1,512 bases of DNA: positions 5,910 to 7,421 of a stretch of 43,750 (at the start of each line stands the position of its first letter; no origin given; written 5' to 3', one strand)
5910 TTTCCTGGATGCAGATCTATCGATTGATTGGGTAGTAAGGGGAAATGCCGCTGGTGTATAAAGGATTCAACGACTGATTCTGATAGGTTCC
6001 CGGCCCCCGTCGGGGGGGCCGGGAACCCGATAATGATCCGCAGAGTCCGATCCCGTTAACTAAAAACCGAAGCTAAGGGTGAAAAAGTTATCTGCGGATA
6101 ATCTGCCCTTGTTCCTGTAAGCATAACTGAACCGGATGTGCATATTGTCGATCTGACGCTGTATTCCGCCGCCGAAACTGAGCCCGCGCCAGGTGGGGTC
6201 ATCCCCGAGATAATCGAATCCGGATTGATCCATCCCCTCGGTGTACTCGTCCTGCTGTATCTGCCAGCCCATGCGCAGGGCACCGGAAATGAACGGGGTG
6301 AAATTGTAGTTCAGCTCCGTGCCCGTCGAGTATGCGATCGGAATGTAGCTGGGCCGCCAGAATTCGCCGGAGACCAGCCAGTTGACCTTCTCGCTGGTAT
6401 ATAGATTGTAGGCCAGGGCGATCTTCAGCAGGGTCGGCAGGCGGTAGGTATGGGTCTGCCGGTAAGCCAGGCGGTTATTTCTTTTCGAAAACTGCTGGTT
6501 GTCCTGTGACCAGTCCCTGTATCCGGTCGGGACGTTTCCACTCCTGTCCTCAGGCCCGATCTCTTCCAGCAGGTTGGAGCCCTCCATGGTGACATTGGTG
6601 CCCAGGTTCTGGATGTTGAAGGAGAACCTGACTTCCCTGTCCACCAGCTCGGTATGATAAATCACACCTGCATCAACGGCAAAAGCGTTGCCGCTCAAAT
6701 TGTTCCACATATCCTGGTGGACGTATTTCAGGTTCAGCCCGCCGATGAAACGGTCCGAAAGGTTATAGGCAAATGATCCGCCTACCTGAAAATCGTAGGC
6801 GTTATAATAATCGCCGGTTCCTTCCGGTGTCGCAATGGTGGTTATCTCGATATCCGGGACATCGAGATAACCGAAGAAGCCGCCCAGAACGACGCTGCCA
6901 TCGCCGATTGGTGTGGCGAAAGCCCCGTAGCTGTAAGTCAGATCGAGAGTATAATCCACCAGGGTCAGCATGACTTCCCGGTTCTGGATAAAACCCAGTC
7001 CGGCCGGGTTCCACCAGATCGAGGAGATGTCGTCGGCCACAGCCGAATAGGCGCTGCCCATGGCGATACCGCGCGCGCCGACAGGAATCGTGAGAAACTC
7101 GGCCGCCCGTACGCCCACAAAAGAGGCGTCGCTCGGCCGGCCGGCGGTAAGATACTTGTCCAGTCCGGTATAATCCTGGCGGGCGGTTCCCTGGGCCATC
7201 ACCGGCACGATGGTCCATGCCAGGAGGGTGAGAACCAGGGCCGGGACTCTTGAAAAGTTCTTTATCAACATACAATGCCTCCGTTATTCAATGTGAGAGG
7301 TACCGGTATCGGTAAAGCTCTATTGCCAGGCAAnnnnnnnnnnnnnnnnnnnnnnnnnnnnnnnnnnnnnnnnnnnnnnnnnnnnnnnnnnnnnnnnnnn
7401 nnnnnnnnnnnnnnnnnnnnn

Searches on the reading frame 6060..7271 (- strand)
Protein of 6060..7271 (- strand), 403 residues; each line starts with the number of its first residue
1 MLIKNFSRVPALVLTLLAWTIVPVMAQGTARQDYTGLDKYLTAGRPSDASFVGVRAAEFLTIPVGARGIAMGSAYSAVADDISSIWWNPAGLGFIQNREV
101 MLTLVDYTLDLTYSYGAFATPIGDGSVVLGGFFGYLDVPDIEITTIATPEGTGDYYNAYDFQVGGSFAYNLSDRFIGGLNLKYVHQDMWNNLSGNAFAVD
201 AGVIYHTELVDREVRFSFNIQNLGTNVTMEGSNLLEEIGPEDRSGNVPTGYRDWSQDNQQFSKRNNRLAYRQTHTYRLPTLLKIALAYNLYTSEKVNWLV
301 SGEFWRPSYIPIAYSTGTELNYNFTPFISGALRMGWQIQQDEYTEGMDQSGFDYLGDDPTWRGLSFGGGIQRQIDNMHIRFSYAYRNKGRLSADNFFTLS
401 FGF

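Call 47: search_protein_families(library=pfam, proteins=[window:6060-7271:-], max_evalue=0.00001)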
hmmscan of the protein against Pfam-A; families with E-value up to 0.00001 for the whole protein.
window:6060-7271:- (403 aa): 1 family
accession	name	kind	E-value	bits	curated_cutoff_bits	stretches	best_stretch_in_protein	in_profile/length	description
PF19572.5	PorV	-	2.1e-06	27.9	27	1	55-228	11-197/243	Type IX secretion system protein PorV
